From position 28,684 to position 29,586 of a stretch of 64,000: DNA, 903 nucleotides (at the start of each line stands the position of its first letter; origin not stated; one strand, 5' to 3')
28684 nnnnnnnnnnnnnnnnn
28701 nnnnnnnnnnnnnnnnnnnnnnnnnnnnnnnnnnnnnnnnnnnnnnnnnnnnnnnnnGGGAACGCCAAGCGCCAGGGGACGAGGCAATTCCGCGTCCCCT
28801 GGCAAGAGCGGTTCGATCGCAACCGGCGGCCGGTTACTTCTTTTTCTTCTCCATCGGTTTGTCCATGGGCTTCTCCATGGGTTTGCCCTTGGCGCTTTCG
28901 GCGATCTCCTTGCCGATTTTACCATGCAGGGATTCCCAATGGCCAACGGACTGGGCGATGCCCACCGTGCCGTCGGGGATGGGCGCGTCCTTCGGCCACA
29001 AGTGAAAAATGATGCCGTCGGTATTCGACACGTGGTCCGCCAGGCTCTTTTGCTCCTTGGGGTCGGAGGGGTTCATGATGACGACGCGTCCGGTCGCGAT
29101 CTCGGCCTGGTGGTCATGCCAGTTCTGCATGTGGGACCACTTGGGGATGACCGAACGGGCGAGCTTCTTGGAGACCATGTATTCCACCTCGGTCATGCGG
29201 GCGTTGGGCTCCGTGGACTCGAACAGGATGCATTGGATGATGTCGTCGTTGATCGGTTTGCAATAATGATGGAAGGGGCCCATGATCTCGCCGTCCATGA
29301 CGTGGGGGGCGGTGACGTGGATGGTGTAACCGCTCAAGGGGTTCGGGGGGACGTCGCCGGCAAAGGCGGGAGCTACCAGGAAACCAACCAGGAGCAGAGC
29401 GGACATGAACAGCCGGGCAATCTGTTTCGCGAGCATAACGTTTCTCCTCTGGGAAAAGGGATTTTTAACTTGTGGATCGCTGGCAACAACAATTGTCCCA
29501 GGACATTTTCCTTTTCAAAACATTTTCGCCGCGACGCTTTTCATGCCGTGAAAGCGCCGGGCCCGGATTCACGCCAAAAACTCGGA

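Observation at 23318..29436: Eight-gene c-type cytochrome operon around a fused cytochrome-porin: candidate outer-membrane-to-periplasm electron conduit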

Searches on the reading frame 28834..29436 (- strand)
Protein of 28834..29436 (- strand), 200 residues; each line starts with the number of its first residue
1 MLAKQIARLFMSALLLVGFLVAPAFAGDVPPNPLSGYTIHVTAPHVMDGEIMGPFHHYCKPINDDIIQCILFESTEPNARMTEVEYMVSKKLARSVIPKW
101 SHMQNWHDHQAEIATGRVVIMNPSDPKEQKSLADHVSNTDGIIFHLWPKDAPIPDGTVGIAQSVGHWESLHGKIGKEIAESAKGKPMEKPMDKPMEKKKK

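Call 3: search_protein_families(library=pfam, proteins=[window:28834-29436:-], max_evalue=0.01)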
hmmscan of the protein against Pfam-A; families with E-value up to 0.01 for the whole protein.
window:28834-29436:- (200 aa): 1 family
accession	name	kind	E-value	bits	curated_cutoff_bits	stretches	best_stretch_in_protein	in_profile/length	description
PF06884.16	DUF1264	-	5.9e-22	78.5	25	1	33-174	3-148/171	Protein of unknown function (DUF1264)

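Call 4: search_protein_families(library=ncbifam, proteins=[window:28834-29436:-], max_evalue=0.01)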
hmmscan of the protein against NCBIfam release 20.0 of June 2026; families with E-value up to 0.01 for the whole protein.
window:28834-29436:- (200 aa): 0 families

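Call 48: search_solved_structures(query=window:28834-29436:-, max_evalue=1)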
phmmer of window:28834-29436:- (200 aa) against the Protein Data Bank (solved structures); distinct sequences matched with E-value up to 1: 3.
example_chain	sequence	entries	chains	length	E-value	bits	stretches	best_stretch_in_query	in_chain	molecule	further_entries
1bzw_A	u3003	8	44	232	0.079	16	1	114-160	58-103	PROTEIN (PEANUT LECTIN) | Galactose-binding lectin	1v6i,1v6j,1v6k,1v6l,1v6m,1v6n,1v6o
1ciw_A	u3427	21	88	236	0.082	15.9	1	114-160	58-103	PROTEIN (PEANUT LECTIN) | LECTIN | Galactose-binding lectin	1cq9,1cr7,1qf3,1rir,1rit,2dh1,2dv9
4hb5_A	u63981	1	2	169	0.65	13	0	43-82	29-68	Engineered Protein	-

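Call 59: find_homologous_proteins(query=window:28834-29436:-, max_evalue=0.001)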
Query window:28834-29436:- (200 aa): 1170 proteins with E <= 0.001 among 1262 candidates; the best 120 are listed.
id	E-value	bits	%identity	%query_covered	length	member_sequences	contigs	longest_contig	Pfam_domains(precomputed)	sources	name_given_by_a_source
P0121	1.0e-126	439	100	95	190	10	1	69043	PF06884.17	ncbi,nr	ncbi:MAG: DUF1264 domain-containing protein [Nitrospinae bacterium]|nr:DUF1264 domain-containing pro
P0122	1.1e-95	337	79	89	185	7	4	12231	PF06884.17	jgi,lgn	jgi:hypothetical protein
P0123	7.3e-95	335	81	85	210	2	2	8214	PF06884.17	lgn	-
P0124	2.8e-94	333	75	93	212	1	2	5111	PF06884.17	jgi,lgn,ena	-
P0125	2.2e-93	330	76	91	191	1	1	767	PF06884.17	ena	-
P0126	1.0e-92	327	75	92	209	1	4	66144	PF06884.17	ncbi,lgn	ncbi:MAG: DUF1264 domain-containing protein [Nitrospinaceae bacterium]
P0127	1.9e-92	327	79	85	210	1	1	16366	PF06884.17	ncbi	-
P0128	7.1e-92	325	75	88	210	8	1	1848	PF06884.17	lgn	-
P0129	3.6e-91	322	75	89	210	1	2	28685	PF06884.17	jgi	jgi:uncharacterized protein DUF1264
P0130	6.1e-91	322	80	86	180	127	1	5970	PF06884.17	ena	-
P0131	8.1e-91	321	75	90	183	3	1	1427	PF06884.17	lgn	-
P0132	4.9e-90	319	72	90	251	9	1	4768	PF06884.17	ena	-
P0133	1.3e-89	317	73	91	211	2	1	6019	PF06884.17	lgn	-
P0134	2.0e-89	317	78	85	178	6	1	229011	PF06884.17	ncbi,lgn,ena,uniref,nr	ncbi:DUF1264 domain-containing protein [Candidatus Nitrotoga fabula]|uniref:DUF1264 domain-containin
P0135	2.6e-89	316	72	89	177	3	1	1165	PF06884.17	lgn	-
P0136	3.2e-89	316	71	91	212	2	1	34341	PF06884.17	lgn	-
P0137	1.4e-88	314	73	90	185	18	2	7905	PF06884.17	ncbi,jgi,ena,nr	ncbi:MAG: OBAP family protein [Nitrospinota bacterium]|nr:OBAP family protein [Nitrospinota bacteriu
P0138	1.4e-88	314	73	90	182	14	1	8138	PF06884.17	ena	-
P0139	8.1e-88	312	75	85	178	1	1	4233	PF06884.17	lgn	-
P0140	1.5e-87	311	72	93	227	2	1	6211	PF06884.17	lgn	-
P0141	7.2e-87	308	76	85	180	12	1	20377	PF06884.17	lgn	-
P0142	1.4e-86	307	74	85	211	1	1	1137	PF06884.17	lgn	-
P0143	2.1e-86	307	65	100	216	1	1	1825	PF06884.17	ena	-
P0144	3.0e-86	306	69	89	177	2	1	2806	PF06884.17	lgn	-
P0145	5.5e-86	306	75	84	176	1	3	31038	PF06884.17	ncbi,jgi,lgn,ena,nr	ncbi:MAG: hypothetical protein COV67_13420 [Nitrospinae bacterium CG11_big_fil_rev_8_21_14_0_20_56_8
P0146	6.3e-86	305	72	89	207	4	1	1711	PF06884.17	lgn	-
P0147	7.0e-86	305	73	86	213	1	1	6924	PF06884.17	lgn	-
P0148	1.7e-85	304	78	82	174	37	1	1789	PF06884.17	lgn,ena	-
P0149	4.8e-85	302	77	82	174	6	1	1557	PF06884.17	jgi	-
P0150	7.1e-85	302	76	82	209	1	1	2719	PF06884.17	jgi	-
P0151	1.1e-84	301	73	84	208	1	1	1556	PF06884.17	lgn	-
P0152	1.2e-84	301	68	93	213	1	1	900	PF06884.17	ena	-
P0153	1.3e-84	301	72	88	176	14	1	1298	PF06884.17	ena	-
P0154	3.6e-84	300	71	90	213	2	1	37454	PF06884.17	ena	-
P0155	4.0e-84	299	73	84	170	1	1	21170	PF06884.17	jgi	jgi:hypothetical protein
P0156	6.4e-84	299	72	88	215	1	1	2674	PF06884.17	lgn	-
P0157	8.7e-84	298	74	87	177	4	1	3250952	PF06884.17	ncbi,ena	-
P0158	1.1e-83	298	75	83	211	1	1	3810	PF06884.17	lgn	-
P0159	2.1e-83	297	73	85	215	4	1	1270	PF06884.17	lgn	-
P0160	3.5e-83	296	74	85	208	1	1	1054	PF06884.17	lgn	-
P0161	6.2e-83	296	74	82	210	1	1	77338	PF06884.17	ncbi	-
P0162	9.6e-83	295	70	88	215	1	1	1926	PF06884.17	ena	-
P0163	1.6e-82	294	70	89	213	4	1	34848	PF06884.17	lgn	-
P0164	2.4e-82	294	71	88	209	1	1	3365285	PF06884.17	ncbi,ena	-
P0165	2.6e-82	294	72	86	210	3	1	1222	PF06884.17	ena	-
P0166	2.7e-82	293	69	89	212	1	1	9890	PF06884.17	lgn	-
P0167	3.0e-82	293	68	90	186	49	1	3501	PF06884.17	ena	-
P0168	3.0e-82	293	64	96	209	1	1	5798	PF06884.17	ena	-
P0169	7.6e-82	292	77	82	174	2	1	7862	PF06884.17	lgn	-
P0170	8.1e-82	292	75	83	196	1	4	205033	PF06884.17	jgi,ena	-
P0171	1.2e-81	291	69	87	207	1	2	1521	PF06884.17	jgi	jgi:hypothetical protein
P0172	2.1e-81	291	70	90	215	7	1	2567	PF06884.17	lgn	-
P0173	2.1e-81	291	70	87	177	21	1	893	PF06884.17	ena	-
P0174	2.2e-81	291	68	92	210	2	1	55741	PF06884.17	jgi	jgi:hypothetical protein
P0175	2.8e-81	290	76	80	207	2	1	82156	PF06884.17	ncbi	-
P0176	4.8e-81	289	68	91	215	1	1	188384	PF06884.17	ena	-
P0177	5.4e-81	289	68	90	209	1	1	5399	PF06884.17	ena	-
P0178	5.8e-81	289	65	95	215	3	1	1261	PF06884.17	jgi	jgi:hypothetical protein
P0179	7.2e-81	289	70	83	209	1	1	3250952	PF06884.17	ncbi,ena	-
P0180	1.3e-80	288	75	81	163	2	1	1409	PF06884.17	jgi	jgi:hypothetical protein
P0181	1.7e-80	288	73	87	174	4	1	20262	PF06884.17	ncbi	-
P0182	2.4e-80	287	70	88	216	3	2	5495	PF06884.17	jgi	jgi:hypothetical protein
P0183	4.6e-80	286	67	92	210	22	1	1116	PF06884.17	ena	-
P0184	4.8e-80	286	69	89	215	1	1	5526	PF06884.17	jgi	-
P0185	5.0e-80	286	70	87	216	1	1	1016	PF06884.17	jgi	jgi:hypothetical protein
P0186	1.0e-79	285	66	93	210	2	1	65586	PF06884.17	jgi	jgi:hypothetical protein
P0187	1.3e-79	285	68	89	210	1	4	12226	PF06884.17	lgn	-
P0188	1.6e-79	284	66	89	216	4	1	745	PF06884.17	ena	-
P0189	2.1e-79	284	71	88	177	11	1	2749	PF06884.17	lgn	-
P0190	7.3e-79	282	73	82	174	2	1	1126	PF06884.17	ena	-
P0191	9.2e-79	282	73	83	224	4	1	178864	PF06884.17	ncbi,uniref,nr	ncbi:DUF1264 domain-containing protein [Candidatus Nitrotoga sp. M5]|uniref:DUF1264 domain-containin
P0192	1.2e-78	282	69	85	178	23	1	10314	PF06884.17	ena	-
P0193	1.7e-78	281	73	81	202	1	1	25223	PF06884.17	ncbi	-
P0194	1.8e-78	281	67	86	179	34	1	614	PF06884.17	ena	-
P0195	2.2e-78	281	67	86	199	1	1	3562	PF06884.17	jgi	jgi:hypothetical protein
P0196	2.8e-78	280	69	86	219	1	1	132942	PF06884.17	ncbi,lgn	-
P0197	8.8e-78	279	72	83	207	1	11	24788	PF06884.17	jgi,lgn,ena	-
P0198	1.6e-77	278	73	82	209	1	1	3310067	PF06884.17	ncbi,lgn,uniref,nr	ncbi:MAG: OBAP family protein [Candidatus Nitrohelix vancouverensis]|uniref:OBAP family protein n=1 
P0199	1.8e-77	278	66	92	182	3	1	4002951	PF06884.17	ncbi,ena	-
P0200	1.9e-77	278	69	86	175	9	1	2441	PF06884.17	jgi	-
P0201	2.8e-77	277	68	88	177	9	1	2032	PF06884.17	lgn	-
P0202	3.4e-77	277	70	81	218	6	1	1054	PF06884.17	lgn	-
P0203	5.1e-77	276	69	84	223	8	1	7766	PF06884.17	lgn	-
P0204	1.9e-76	274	71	83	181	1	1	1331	PF06884.17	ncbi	-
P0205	2.0e-76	274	70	81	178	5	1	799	PF06884.17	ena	-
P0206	2.6e-76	274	69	86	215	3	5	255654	PF06884.17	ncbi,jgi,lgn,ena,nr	ncbi:MAG: hypothetical protein COV66_08995 [Nitrospinae bacterium CG11_big_fil_rev_8_21_14_0_20_45_1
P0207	4.4e-76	273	67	86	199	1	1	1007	PF06884.17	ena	-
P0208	5.8e-76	273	68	85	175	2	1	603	PF06884.17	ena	-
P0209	9.7e-76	272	68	82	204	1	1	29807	PF06884.17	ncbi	-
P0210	1.1e-75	272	71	81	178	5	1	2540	PF06884.17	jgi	-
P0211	1.3e-75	272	67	85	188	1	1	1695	PF06884.17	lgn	-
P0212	1.8e-75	271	68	88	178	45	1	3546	PF06884.17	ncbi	-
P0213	2.1e-75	271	65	88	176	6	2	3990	PF06884.17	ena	-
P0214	3.0e-75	270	66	88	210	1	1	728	PF06884.17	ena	-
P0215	1.9e-74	268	83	68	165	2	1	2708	PF06884.17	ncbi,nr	ncbi:MAG: OBAP family protein [Nitrospinaceae bacterium]|nr:OBAP family protein [Nitrospinaceae bact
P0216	3.1e-72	261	67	85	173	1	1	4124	PF06884.17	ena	-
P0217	2.3e-67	245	72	73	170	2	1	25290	PF06884.17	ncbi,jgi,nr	ncbi:MAG: OBAP family protein [Gammaproteobacteria bacterium]|nr:OBAP family protein [Gammaproteobac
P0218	3.9e-65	237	60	85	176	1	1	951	PF06884.17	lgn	-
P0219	1.0e-62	230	59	86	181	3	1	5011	PF06884.17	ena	-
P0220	2.1e-62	229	59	81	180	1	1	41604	PF06884.17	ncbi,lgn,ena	-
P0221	2.5e-62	228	66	74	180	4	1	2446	PF06884.17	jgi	-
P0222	2.1e-60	222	70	70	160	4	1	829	PF06884.17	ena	-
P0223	1.2e-55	206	64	70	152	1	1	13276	PF06884.17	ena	-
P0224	2.1e-54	202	81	54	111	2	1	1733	PF06884.17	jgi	jgi:hypothetical protein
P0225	3.6e-51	192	65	60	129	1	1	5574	PF06884.17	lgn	-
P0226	6.2e-49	185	57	74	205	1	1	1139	PF06884.17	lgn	-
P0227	1.1e-48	184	56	74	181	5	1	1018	PF06884.17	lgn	-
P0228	1.6e-48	183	52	81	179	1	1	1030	PF06884.17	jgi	jgi:hypothetical protein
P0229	4.8e-48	182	50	81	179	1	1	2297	PF06884.17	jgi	jgi:hypothetical protein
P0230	1.3e-47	180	53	79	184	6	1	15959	PF06884.17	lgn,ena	-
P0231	2.3e-47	179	70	53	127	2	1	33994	PF06884.17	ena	-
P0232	6.5e-47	178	51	79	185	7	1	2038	PF06884.17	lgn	-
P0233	8.6e-47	178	47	88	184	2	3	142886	PF06884.17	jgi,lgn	-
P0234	9.9e-47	177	54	70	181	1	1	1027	PF06884.17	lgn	-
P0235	1.1e-46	177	51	83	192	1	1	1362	PF06884.17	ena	-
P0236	1.2e-46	177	52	78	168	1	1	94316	PF06884.17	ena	-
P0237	1.3e-46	177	49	81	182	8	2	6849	PF06884.17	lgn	-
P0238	1.7e-46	177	51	79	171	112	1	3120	PF06884.17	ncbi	-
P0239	1.8e-46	176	57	68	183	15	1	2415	PF06884.17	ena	-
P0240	2.3e-46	176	51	83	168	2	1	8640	PF06884.17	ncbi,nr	ncbi:MAG: DUF1264 domain-containing protein [Nitrospira defluvii]|nr:DUF1264 domain-containing prote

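Call 60: find_encoding_contigs(protein=P0134, flank=8000, max_places=2)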
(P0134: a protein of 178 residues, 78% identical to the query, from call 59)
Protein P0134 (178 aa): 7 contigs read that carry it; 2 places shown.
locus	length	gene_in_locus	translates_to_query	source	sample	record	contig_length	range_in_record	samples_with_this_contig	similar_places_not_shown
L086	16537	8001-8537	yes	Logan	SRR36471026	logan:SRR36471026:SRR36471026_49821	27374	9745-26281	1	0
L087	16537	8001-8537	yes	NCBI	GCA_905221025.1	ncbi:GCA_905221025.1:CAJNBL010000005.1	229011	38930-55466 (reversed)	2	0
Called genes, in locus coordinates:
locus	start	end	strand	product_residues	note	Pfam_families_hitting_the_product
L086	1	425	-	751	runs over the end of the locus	PF07719:TPR_2 (faint), PF13414:TPR_11, PF13432:TPR_16 (weak), PF00515:TPR_1 (weak), PF13424:TPR_12 (weak), PF13414:TPR_11, PF14559:TPR_19 (weak), PF13844:Glyco_transf_41, +9 more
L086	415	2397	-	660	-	PF13432:TPR_16 (weak), PF23914:TPR_CcmH_CycH, PF00515:TPR_1, PF07719:TPR_2, PF13414:TPR_11, PF13424:TPR_12, PF13432:TPR_16, PF13844:Glyco_transf_41, +11 more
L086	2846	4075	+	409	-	PF14524:Wzt_C (weak), PF01209:Ubie_methyltran, PF13489:Methyltransf_23, PF13649:Methyltransf_25, PF13847:Methyltransf_31, PF08241:Methyltransf_11, PF08242:Methyltransf_12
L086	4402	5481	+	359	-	PF07731:Cu-oxidase_2 (weak), PF07732:Cu-oxidase_3, PF00394:Cu-oxidase, PF07731:Cu-oxidase_2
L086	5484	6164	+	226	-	PF00034:Cytochrom_C (faint), PF13442:Cytochrome_CBB3 (faint)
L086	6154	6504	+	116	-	PF13442:Cytochrome_CBB3, PF00034:Cytochrom_C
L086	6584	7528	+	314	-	PF07731:Cu-oxidase_2 (weak), PF07732:Cu-oxidase_3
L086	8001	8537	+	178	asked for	PF06884:DUF1264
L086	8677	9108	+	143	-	PF13442:Cytochrome_CBB3, PF00034:Cytochrom_C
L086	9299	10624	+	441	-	PF19335:HMBD, PF25917:BSH_RND (weak), PF25919:BSH_CusB, PF25973:BSH_CzcB (weak), PF25954:Beta-barrel_RND_2, PF25975:CzcB_C, PF25989:YknX_C (weak)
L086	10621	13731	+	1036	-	PF00873:ACR_tran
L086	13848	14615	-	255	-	PF02698:DUF218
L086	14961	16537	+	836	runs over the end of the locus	PF13414:TPR_11, PF13371:TPR_9, PF13371:TPR_9, PF13432:TPR_16, PF13424:TPR_12, PF13414:TPR_11, PF13414:TPR_11, PF13844:Glyco_transf_41, +34 more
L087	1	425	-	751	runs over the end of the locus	PF13371:TPR_9 (weak), PF13414:TPR_11, PF13432:TPR_16 (weak), PF00515:TPR_1 (weak), PF13424:TPR_12 (weak), PF13414:TPR_11, PF14559:TPR_19 (weak), PF13844:Glyco_transf_41, +11 more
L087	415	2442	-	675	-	PF13424:TPR_12, PF23914:TPR_CcmH_CycH (weak), PF00515:TPR_1, PF07719:TPR_2, PF13181:TPR_8 (weak), PF13414:TPR_11, PF14559:TPR_19 (weak), PF13844:Glyco_transf_41, +9 more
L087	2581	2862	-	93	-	-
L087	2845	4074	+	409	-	PF14524:Wzt_C (weak), PF01209:Ubie_methyltran, PF13489:Methyltransf_23, PF13649:Methyltransf_25, PF13847:Methyltransf_31, PF08241:Methyltransf_11, PF08242:Methyltransf_12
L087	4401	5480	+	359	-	PF07731:Cu-oxidase_2 (weak), PF07732:Cu-oxidase_3, PF00394:Cu-oxidase, PF07731:Cu-oxidase_2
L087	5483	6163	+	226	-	PF00034:Cytochrom_C (faint), PF13442:Cytochrome_CBB3 (faint)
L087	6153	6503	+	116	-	PF13442:Cytochrome_CBB3, PF00034:Cytochrom_C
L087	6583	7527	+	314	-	PF07731:Cu-oxidase_2 (weak), PF07732:Cu-oxidase_3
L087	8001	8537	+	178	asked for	PF06884:DUF1264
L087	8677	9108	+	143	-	PF13442:Cytochrome_CBB3, PF00034:Cytochrom_C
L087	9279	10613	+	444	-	PF19335:HMBD, PF25917:BSH_RND (weak), PF25919:BSH_CusB, PF25973:BSH_CzcB (weak), PF25954:Beta-barrel_RND_2, PF25975:CzcB_C (weak), PF25989:YknX_C (weak)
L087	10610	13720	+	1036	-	PF00873:ACR_tran, PF03176:MMPL (faint)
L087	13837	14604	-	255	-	PF02698:DUF218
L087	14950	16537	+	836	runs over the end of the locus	PF13414:TPR_11, PF13371:TPR_9, PF13414:TPR_11, PF13371:TPR_9, PF13432:TPR_16, PF13424:TPR_12, PF13414:TPR_11, PF13844:Glyco_transf_41, +34 more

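Call 61: find_encoding_contigs(protein=P0240, flank=8000, max_places=1)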
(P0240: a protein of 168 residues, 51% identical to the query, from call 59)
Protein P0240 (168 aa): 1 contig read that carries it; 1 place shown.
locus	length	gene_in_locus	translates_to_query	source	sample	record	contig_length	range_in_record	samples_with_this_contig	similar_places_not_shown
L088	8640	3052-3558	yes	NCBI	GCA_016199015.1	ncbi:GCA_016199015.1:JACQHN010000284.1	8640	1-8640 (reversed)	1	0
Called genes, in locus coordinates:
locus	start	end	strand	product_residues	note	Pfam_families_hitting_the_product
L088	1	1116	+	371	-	PF00171:Aldedh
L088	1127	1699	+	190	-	PF13669:Glyoxalase_4 (weak)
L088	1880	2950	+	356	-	PF03150:CCP_MauG, PF00034:Cytochrom_C (faint)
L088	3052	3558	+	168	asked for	PF06884:DUF1264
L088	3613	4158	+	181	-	PF06884:DUF1264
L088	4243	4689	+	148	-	PF00034:Cytochrom_C, PF13442:Cytochrome_CBB3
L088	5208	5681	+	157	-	-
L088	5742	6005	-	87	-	PF07238:PilZ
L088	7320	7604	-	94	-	PF00665:rve (faint)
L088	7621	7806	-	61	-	PF13276:HTH_21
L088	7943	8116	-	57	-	-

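Call 66: search_protein_families(library=ncbifam, proteins=[L087:4401-5480:+, L087:5483-6163:+, L087:6153-6503:+, L087:6583-7527:+, L087:8677-9108:+], max_evalue=0.001)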
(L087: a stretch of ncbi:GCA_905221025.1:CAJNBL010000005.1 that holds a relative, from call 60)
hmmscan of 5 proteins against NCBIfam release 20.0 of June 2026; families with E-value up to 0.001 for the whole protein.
L087:4401-5480:+ (359 aa): 10 families
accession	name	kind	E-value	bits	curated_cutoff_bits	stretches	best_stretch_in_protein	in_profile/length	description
TIGR01480.1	copper_res_A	subfamily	1.2e-37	129.7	478.95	2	36-182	44-182/593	copper resistance system multicopper oxidase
TIGR03389.1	laccase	equivalog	5.9e-33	114.5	558.9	1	56-277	21-251/539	laccase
TIGR03388.1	ascorbase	equivalog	4e-32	111.6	614.8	1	54-181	17-142/542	L-ascorbate oxidase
TIGR02376.1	Cu_nitrite_red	equivalog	1.6e-25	90.1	296.3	1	37-178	27-166/326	copper-containing nitrite reductase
TIGR03390.1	ascorbOXfungal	equivalog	4.8e-22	78.2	445.35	1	61-276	31-262/538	L-ascorbate oxidase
NF008205.1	PRK10965.1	equivalog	3.3e-21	75.7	525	1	38-162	46-167/529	multicopper oxidase CueO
NF008135.0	PRK10883.1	equivalog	1.8e-10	39.9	581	1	51-279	59-287/471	cell division protein FtsP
NF045554.1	AmiPhnlOxPhsA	equivalog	1.2e-07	30.8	950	0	57-92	43-78/581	O-aminophenol oxidase PhsA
NF041487.1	copper_ox_MnxG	equivalog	5.3e-05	20.3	3100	0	219-273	430-480/1894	manganese-oxidizing multicopper oxidase MnxG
TIGR04246.1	nitrous_NosZ_Gp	equivalog_domain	0.00027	19.4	625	1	69-139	499-559/578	Sec-dependent nitrous-oxide reductase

L087:5483-6163:+ (226 aa): 6 families
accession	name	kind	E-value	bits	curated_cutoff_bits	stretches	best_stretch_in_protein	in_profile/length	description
TIGR04485.1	thiosulf_SoxX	equivalog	1.3e-12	48.3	61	1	152-217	5-77/78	sulfur oxidation c-type cytochrome SoxX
TIGR02603.1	CxxCH_TIGR02603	domain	8.3e-07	29.1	68.15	0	142-191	6-52/134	putative heme-binding domain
NF045773.1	cytochro_C550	exception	5.3e-05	23.2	125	0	150-216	58-117/118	cytochrome c550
NF011055.0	PRK14487.1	subfamily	0.00011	21.8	218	0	47-77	107-137/212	cbb3-type cytochrome c oxidase subunit II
NF040971.1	cytc_ExtS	equivalog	0.00039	19.8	100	0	134-218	73-150/262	selenite/tellurite reduction operon c-type cytochrome lipoprotein ExtS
NF045774.1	cytochro_C551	exception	0.00051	20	118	0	151-217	49-108/110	cytochrome c551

L087:6153-6503:+ (116 aa): 6 families
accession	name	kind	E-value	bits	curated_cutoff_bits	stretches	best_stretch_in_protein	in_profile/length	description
NF011054.0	PRK14486.1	equivalog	2.2e-07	30.7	447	1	16-109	210-289/294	putative bifunctional cbb3-type cytochrome c oxidase subunit II/cytochrome c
TIGR00782.1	ccoP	equivalog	2.6e-07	30.3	179.95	1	22-112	108-194/285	cytochrome-c oxidase, cbb3-type subunit III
TIGR04494.1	c550_PedF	equivalog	3.3e-06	27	122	1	21-108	51-128/133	cytochrome c-550 PedF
NF033864.1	cytochrome579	equivalog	0.00038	20.2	280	1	18-79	48-109/179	cytochrome 579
TIGR02603.1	CxxCH_TIGR02603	domain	0.00042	20.3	68.15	0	56-108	81-132/134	putative heme-binding domain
TIGR04485.1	thiosulf_SoxX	equivalog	0.00096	19.8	61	0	30-107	3-75/78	sulfur oxidation c-type cytochrome SoxX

L087:6583-7527:+ (314 aa): 5 families
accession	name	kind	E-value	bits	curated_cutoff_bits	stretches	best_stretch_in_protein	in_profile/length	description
TIGR02376.1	Cu_nitrite_red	equivalog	3.3e-48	164.7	296.3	1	25-298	25-311/326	copper-containing nitrite reductase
TIGR01480.1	copper_res_A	subfamily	7.2e-15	54.5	478.95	1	38-164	54-179/593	copper resistance system multicopper oxidase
TIGR04246.1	nitrous_NosZ_Gp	equivalog_domain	4e-09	35.3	625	1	42-146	479-578/578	Sec-dependent nitrous-oxide reductase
TIGR03389.1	laccase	equivalog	2e-07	30.2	558.9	1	50-278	23-259/539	laccase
TIGR03388.1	ascorbase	equivalog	4.1e-07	29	614.8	1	48-168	19-144/542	L-ascorbate oxidase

L087:8677-9108:+ (143 aa): 3 families
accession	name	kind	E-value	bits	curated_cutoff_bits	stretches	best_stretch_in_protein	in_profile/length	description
NF033864.1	cytochrome579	equivalog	3.8e-23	82.2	280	1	12-141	5-140/179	cytochrome 579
TIGR00782.1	ccoP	equivalog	0.0003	20.2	179.95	1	46-118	193-260/285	cytochrome-c oxidase, cbb3-type subunit III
NF011054.0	PRK14486.1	equivalog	0.0007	19.2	447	0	44-139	203-289/294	putative bifunctional cbb3-type cytochrome c oxidase subunit II/cytochrome c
